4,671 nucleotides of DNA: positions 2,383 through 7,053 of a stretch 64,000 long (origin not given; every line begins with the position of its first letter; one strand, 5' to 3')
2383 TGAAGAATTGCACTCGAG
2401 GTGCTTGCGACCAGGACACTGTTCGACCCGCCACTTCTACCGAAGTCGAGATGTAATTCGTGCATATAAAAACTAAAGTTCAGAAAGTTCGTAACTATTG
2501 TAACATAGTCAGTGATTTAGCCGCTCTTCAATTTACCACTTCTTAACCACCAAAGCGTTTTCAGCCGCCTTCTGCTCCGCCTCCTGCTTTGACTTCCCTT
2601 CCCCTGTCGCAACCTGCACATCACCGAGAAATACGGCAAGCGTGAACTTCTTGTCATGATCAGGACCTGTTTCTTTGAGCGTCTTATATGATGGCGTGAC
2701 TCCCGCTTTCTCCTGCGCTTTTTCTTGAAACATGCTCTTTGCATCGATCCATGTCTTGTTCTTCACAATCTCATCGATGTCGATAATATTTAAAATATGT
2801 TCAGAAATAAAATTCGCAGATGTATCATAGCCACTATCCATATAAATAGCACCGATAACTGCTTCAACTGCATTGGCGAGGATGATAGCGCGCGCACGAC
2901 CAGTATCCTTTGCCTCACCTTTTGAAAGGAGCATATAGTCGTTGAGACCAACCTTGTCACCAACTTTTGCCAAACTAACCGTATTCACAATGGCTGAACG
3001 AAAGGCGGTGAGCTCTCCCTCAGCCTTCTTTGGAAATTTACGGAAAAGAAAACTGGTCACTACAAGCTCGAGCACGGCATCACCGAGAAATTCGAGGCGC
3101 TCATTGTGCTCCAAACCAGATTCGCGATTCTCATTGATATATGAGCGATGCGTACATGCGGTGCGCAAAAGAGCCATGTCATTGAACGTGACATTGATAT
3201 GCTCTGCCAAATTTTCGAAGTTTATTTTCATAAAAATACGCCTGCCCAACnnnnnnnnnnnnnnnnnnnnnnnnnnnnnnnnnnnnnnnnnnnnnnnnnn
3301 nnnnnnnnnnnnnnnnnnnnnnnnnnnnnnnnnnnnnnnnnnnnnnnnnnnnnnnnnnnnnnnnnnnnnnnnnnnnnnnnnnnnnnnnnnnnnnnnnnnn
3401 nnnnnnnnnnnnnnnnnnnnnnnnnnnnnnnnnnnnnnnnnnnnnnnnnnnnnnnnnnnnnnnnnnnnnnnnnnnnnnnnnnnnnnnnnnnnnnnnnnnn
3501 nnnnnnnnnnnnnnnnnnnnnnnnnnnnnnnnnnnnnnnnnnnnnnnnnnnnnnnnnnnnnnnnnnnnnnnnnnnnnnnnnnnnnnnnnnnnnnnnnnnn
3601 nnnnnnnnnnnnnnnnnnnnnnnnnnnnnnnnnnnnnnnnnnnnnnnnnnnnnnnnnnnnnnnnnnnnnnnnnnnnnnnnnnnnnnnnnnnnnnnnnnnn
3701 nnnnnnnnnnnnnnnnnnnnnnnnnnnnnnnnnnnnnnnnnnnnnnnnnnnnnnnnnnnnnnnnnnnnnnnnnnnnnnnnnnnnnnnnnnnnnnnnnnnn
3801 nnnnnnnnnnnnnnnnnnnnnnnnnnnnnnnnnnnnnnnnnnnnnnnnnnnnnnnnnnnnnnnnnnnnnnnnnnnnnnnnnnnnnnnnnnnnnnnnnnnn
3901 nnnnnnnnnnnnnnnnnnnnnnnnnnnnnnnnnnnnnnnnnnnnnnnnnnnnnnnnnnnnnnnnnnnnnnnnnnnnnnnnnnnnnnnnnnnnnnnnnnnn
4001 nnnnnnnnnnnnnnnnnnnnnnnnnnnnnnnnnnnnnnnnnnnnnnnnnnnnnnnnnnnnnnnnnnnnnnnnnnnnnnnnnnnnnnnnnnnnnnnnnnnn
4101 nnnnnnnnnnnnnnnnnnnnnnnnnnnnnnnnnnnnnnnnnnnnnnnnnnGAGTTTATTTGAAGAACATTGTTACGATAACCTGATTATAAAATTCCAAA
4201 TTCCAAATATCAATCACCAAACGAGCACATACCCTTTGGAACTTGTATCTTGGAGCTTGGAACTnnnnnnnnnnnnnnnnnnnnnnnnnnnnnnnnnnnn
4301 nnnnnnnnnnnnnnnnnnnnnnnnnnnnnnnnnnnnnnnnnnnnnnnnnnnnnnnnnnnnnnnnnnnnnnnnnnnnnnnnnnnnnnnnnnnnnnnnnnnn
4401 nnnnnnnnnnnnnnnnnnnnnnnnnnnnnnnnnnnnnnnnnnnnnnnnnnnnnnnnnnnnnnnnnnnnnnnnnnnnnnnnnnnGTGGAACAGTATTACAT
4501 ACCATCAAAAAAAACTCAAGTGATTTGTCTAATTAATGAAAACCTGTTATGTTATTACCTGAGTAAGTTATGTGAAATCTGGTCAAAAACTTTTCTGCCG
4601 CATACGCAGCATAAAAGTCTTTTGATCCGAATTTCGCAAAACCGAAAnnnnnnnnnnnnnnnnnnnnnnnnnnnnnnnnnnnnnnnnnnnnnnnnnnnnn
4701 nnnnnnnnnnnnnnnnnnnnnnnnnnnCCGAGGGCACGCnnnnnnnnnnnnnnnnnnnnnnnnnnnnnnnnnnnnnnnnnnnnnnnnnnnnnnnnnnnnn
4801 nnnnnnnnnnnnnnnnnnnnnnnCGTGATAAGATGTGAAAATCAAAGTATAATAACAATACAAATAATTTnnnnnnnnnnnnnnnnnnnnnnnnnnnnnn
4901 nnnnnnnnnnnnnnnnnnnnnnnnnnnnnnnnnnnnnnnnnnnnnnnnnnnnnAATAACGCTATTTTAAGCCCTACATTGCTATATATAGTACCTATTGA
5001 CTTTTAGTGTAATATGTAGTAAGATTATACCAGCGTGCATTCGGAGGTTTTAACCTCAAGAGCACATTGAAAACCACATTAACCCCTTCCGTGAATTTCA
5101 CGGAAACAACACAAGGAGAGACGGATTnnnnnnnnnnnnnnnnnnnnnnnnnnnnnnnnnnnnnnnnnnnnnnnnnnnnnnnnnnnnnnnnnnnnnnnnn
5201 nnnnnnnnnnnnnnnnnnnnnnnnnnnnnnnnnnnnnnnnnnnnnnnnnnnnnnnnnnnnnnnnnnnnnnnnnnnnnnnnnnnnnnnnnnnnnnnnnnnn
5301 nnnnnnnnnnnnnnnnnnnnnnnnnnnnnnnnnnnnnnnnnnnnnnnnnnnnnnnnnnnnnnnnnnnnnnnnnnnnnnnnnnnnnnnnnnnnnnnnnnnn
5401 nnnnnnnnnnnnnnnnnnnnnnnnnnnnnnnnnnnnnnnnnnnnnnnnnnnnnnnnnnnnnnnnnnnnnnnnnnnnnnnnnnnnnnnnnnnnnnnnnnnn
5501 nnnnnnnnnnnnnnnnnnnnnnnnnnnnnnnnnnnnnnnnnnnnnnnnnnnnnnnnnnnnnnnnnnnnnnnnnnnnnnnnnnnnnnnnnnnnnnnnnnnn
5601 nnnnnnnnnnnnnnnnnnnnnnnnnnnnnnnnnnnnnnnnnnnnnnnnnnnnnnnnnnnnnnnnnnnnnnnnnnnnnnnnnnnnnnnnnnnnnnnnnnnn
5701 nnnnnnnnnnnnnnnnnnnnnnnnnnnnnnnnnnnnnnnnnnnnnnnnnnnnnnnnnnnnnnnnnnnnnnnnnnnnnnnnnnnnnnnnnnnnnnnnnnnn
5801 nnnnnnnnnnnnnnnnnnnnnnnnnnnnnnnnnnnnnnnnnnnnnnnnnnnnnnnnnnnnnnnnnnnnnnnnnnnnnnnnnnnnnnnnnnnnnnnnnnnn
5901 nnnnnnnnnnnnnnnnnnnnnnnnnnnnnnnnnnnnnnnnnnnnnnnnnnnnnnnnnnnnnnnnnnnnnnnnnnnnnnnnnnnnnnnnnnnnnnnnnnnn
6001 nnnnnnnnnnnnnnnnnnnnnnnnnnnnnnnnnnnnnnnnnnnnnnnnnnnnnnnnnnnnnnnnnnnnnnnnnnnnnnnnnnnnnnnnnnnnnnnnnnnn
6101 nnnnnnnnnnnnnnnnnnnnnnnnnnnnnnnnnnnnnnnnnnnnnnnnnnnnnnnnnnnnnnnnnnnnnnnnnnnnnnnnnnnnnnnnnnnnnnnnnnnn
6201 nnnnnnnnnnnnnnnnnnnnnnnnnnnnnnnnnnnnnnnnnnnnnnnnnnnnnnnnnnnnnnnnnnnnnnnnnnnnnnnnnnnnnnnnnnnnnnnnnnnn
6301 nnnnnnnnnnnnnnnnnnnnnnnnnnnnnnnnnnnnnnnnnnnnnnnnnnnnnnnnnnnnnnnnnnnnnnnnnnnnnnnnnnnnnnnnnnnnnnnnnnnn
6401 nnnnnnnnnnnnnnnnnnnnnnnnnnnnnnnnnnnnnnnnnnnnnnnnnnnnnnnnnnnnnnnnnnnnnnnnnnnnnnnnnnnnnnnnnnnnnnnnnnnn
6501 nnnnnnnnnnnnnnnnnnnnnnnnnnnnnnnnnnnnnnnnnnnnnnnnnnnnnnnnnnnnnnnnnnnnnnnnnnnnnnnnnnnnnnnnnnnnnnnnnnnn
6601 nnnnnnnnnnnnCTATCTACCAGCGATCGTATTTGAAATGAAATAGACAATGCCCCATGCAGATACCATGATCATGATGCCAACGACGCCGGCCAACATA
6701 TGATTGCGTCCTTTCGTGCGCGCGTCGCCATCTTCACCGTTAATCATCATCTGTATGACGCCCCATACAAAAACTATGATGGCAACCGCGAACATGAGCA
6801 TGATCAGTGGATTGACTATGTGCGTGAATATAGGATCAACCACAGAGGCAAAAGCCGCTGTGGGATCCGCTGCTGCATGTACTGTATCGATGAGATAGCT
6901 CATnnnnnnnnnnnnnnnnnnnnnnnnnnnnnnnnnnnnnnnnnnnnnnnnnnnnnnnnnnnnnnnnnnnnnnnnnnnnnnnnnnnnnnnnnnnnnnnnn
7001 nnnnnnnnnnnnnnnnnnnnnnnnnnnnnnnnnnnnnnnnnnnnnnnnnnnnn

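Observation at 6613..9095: Tandem array of five diverged pilin-like (TrbC/VirB2-topology) paralogs next to a tRNA pair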

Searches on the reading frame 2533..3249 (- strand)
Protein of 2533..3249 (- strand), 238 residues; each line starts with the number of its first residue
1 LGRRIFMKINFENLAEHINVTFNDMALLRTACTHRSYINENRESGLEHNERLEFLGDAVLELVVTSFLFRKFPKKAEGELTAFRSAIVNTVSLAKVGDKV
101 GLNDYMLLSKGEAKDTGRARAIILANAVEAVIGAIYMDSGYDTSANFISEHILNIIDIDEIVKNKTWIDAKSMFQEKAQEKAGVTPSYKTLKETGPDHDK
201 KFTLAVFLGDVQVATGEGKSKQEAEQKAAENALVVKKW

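Call 9: search_protein_families(library=pfam, proteins=[window:2533-3249:-], max_evalue=0.00001)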
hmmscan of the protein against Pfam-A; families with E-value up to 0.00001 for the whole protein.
window:2533-3249:- (238 aa): 4 families
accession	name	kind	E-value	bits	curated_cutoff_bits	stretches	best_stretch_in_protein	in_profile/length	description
PF14622.11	Ribonucleas_3_3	-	9.5e-39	132.9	35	1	25-154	2-126/128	Ribonuclease-III-like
PF00636.31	Ribonuclease_3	-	9.3e-26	91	27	1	50-140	1-102/102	Ribonuclease III domain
PF00035.32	dsrm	-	9.6e-17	61.8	23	1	170-233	1-63/66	Double-stranded RNA binding motif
PF22935.1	RM44_endonuclase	-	1.3e-08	35.5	27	1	20-135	15-139/139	Large ribosomal subunit protein mL44, endonuclease domain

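Call 42: find_encoding_contigs(protein=window:2533-3249:-, flank=10000, max_places=2)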
Protein window:2533-3249:- (238 aa): 1 contig read that carries it; 1 place shown.
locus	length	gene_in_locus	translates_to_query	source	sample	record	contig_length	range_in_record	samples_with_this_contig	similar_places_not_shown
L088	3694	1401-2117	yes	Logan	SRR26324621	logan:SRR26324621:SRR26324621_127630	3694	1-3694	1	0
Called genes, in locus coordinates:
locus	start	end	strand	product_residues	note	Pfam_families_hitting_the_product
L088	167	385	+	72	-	PF01783:Ribosomal_L32p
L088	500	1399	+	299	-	PF01029:NusB, PF00293:NUDIX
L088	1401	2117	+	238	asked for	PF22935:RM44_endonuclase, PF14622:Ribonucleas_3_3, PF00636:Ribonuclease_3, PF00035:dsrm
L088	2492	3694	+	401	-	?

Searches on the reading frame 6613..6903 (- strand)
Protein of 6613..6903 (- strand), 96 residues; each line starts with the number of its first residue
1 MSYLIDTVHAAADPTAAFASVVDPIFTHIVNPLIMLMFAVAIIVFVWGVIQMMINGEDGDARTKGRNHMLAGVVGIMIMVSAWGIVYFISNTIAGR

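Call 4: search_protein_families(library=pfam, proteins=[window:6613-6903:-], max_evalue=1)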
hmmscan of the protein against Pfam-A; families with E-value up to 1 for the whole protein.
window:6613-6903:- (96 aa): 8 families
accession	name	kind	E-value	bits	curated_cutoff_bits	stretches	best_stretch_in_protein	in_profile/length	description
PF18895.5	T4SS_pilin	-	1.3e-08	35.2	26.6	1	28-89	11-71/71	Type IV secretion system pilin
PF09933.14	DUF2165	-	0.0045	17.5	24.9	1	12-86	45-117/157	Predicted small integral membrane protein (DUF2165)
PF04956.18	TrbC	-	0.011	16.3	27.9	1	10-87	23-96/98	TrbC/VIRB2 pilin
PF12725.13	DUF3810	-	0.016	15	28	1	25-89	16-85/311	Protein of unknown function (DUF3810)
PF13572.11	DUF4134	-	0.04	14.6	26.5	1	10-81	14-86/93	Domain of unknown function (DUF4134)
PF15062.11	ARL6IP6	-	0.063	13.9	27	0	67-90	25-48/86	Haemopoietic lineage transmembrane helix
PF04246.17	RseC_MucC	-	0.095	13.1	24.4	1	32-94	74-119/130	Positive regulator of sigma(E), RseC/MucC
PF12750.12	Maff2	-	0.11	12.8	27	1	26-77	4-56/70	Maff2 family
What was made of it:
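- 6613..6903 (-): pil1 (96 aa): a short AxA leader without n- or h-region, then the hairpin. It is the last gene of the cassette. PF18895 at 35.2 bits (call 4).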

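Call 46: search_protein_families(library=ncbifam, proteins=[window:6613-6903:-], max_evalue=0.01)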
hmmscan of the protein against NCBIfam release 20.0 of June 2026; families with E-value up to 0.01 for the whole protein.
window:6613-6903:- (96 aa): 1 family
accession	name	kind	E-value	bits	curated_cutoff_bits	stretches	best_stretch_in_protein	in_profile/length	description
NF045849.1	ICE_MMCAP2_0565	equivalog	5.5e-05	22.8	40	1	21-93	8-80/80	Mbov_0395 family pilin-like conjugal transfer protein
